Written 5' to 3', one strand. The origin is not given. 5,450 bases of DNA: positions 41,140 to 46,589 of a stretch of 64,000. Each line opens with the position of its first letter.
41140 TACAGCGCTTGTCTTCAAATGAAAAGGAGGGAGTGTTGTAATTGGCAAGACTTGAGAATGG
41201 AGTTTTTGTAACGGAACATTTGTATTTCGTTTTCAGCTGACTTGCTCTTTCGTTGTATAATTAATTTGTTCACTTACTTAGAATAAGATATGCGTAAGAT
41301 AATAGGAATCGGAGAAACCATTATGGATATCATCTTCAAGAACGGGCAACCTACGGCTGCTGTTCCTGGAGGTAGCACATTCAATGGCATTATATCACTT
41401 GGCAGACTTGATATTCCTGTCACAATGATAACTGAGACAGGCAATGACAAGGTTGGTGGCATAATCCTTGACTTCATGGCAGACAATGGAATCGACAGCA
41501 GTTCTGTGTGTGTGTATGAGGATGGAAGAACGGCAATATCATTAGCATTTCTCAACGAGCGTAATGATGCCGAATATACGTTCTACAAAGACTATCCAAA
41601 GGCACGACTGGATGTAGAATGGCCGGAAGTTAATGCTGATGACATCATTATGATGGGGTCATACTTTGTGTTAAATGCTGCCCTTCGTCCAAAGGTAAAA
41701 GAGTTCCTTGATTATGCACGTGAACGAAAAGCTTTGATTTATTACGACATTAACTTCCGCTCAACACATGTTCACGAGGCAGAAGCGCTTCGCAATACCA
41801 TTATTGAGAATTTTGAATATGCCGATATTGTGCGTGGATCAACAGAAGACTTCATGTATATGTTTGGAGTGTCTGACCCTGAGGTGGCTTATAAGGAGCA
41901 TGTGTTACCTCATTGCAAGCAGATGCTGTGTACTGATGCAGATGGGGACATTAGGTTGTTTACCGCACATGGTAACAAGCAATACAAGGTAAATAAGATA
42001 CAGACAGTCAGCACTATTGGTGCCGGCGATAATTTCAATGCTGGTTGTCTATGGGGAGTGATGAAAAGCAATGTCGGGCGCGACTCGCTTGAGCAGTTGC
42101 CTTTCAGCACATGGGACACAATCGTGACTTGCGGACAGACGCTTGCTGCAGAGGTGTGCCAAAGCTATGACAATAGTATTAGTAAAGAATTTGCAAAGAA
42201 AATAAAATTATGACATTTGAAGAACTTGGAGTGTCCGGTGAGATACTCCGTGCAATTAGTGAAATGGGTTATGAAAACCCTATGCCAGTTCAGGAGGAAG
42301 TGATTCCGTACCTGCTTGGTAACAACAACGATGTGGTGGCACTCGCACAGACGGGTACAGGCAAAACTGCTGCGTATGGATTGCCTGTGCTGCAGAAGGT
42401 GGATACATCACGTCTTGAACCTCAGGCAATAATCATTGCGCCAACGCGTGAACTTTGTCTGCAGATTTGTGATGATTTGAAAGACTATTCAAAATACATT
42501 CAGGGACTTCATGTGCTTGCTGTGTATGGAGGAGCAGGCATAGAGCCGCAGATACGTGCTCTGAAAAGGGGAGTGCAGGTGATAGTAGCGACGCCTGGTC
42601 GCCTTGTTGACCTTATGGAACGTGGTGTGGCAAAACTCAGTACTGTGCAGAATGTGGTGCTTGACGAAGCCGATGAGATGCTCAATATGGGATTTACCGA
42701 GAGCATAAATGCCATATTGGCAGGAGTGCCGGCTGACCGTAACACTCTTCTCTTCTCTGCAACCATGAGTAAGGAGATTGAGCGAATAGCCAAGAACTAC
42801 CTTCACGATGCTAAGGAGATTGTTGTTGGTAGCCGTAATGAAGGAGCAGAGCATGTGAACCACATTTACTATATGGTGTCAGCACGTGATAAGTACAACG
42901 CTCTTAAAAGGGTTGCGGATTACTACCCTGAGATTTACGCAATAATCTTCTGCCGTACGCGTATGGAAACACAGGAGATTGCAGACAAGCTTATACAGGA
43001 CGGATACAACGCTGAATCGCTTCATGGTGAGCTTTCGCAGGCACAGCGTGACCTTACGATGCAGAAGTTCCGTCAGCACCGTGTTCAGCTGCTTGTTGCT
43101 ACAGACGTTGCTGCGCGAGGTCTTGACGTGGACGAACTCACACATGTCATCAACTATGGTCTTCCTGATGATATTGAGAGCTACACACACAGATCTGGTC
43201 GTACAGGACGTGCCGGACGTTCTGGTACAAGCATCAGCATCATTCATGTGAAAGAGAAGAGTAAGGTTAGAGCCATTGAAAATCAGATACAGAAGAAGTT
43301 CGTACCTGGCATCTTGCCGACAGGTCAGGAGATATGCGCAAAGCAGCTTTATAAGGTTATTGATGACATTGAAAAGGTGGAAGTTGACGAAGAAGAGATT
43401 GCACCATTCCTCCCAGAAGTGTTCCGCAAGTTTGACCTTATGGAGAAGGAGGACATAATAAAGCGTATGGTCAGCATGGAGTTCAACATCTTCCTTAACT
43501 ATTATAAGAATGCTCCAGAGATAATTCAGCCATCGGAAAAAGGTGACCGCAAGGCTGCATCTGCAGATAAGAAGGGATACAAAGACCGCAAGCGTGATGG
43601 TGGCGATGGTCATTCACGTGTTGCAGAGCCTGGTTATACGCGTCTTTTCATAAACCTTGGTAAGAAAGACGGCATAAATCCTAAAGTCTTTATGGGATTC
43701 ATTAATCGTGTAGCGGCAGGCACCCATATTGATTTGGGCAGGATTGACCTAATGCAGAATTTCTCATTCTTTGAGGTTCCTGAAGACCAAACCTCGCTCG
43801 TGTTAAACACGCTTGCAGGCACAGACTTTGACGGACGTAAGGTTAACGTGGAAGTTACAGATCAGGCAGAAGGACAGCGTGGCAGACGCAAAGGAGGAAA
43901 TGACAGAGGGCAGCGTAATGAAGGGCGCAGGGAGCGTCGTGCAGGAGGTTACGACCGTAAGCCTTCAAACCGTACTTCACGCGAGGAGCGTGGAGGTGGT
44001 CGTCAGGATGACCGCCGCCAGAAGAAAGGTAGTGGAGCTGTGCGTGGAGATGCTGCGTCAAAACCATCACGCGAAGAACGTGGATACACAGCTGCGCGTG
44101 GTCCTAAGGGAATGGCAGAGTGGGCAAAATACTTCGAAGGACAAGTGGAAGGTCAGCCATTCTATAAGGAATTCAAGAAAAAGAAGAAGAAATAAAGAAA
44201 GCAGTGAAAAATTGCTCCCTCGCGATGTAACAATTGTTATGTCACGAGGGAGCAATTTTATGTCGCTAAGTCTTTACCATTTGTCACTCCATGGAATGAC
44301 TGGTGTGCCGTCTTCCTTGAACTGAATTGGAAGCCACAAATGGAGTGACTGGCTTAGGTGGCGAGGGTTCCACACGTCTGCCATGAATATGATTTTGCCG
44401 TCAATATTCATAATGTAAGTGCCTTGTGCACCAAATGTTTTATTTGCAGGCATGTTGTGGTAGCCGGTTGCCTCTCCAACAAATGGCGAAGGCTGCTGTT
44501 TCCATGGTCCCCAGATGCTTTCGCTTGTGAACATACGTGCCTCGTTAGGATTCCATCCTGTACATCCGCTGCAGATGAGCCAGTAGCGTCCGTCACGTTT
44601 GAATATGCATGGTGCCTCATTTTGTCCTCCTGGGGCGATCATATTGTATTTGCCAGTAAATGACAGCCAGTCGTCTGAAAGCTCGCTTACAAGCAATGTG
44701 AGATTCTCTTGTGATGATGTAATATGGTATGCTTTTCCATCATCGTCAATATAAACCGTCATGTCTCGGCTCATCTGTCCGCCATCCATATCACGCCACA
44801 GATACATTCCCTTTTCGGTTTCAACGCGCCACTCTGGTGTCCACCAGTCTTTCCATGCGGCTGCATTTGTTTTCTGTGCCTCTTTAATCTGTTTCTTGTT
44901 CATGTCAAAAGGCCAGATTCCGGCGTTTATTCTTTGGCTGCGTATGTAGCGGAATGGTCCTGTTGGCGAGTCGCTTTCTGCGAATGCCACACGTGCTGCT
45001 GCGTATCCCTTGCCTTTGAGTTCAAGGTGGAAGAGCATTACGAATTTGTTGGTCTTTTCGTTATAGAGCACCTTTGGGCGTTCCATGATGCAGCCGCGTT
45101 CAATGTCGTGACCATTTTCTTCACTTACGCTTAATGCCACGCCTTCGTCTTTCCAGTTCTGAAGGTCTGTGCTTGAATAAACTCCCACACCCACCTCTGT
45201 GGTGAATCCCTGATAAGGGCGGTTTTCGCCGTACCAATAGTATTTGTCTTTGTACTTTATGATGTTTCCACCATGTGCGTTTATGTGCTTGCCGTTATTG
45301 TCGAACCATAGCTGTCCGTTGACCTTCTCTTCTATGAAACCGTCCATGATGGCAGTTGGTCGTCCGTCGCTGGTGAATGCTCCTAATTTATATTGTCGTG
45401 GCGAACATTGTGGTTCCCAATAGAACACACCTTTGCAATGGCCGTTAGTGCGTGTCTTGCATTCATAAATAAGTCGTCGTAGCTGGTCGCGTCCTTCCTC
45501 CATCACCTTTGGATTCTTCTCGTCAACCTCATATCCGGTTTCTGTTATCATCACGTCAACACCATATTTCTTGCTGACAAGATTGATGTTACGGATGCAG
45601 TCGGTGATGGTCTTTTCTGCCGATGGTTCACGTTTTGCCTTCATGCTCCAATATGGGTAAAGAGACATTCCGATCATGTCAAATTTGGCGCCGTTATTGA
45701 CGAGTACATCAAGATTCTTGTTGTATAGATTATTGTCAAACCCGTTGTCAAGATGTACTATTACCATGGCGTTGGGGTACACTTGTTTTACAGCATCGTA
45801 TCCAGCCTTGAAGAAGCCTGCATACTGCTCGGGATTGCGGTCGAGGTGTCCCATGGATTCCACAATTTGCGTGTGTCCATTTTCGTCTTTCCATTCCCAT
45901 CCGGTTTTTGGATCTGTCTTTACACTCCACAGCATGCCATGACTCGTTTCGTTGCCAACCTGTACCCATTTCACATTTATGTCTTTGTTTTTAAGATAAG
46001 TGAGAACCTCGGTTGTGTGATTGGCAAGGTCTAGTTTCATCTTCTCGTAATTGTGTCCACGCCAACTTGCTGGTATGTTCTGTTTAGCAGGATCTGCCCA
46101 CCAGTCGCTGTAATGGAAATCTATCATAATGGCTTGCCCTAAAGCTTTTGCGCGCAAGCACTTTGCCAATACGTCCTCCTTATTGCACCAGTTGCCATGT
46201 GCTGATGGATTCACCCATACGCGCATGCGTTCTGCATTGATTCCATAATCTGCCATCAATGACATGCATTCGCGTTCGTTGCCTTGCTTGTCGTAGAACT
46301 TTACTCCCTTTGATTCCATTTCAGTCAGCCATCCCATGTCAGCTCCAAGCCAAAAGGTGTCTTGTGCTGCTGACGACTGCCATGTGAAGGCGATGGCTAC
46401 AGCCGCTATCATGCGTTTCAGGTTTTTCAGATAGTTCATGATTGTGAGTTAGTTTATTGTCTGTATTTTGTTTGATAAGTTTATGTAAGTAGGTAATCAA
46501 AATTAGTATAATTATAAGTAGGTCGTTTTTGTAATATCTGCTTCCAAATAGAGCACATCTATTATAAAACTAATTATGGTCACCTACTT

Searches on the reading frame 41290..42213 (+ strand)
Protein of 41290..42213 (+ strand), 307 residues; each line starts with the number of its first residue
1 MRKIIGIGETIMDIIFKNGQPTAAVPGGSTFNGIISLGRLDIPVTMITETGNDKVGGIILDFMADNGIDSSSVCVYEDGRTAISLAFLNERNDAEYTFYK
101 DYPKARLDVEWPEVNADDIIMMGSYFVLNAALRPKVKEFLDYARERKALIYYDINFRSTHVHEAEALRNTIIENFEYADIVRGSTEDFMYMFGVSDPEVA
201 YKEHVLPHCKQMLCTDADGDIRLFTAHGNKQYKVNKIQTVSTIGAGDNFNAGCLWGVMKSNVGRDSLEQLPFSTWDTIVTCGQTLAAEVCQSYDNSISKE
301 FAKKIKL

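Call 52: search_protein_families(library=pfam, proteins=[window:41290-42213:+], max_evalue=0.00001)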
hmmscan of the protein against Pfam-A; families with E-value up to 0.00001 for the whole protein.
window:41290-42213:+ (307 aa): 1 family
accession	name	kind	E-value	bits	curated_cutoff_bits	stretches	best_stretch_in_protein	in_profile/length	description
PF00294.29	PfkB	-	1.3e-24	87.6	25.8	1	1-295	1-295/302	pfkB family carbohydrate kinase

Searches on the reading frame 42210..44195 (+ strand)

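Call 52: search_protein_families(library=pfam, proteins=[window:42210-44195:+], max_evalue=0.00001)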
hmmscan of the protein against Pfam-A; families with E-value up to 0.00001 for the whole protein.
window:42210-44195:+ (661 aa): 3 families
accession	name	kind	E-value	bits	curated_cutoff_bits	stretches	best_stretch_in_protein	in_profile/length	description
PF00270.35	DEAD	-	1.8e-47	161.6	26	1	26-193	2-167/167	DEAD/DEAH box helicase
PF00271.37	Helicase_C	-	1.2e-29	103.2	23.5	1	232-336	6-110/110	Helicase conserved C-terminal domain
PF03880.21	DbpA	-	4.4e-21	75.1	25.6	1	478-548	1-71/72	DbpA RNA binding domain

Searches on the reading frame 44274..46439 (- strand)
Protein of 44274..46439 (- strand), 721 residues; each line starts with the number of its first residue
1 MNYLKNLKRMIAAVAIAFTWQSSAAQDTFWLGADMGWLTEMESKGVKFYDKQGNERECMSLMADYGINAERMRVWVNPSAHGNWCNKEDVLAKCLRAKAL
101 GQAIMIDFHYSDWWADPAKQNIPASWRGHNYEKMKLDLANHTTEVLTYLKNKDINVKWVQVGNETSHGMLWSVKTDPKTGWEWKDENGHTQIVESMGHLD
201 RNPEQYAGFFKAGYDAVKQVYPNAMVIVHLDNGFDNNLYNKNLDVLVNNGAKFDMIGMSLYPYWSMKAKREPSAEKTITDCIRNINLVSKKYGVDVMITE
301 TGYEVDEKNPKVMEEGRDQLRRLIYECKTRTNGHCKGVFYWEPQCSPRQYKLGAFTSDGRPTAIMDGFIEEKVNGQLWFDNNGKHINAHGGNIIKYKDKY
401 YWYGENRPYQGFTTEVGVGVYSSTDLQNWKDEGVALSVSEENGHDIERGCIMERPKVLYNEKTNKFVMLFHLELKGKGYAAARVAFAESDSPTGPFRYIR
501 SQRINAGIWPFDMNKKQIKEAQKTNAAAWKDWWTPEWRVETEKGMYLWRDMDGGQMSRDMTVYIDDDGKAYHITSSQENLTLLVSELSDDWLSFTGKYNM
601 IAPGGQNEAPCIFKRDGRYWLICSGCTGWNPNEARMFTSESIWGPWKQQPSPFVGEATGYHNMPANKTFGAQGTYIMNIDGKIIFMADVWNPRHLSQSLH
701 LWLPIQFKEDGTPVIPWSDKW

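Call 51: search_protein_families(library=pfam, proteins=[window:44274-46439:-], max_evalue=0.00001)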
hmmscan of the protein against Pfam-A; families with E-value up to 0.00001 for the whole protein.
window:44274-46439:- (721 aa): 2 families
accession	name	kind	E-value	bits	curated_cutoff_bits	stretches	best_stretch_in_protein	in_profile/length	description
PF07745.19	Glyco_hydro_53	-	6.8e-75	252.6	24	1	32-387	3-335/340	Glycosyl hydrolase family 53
PF04616.20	Glyco_hydro_43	-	2.7e-20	73.3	32.2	1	553-687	117-259/288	Glycosyl hydrolases family 43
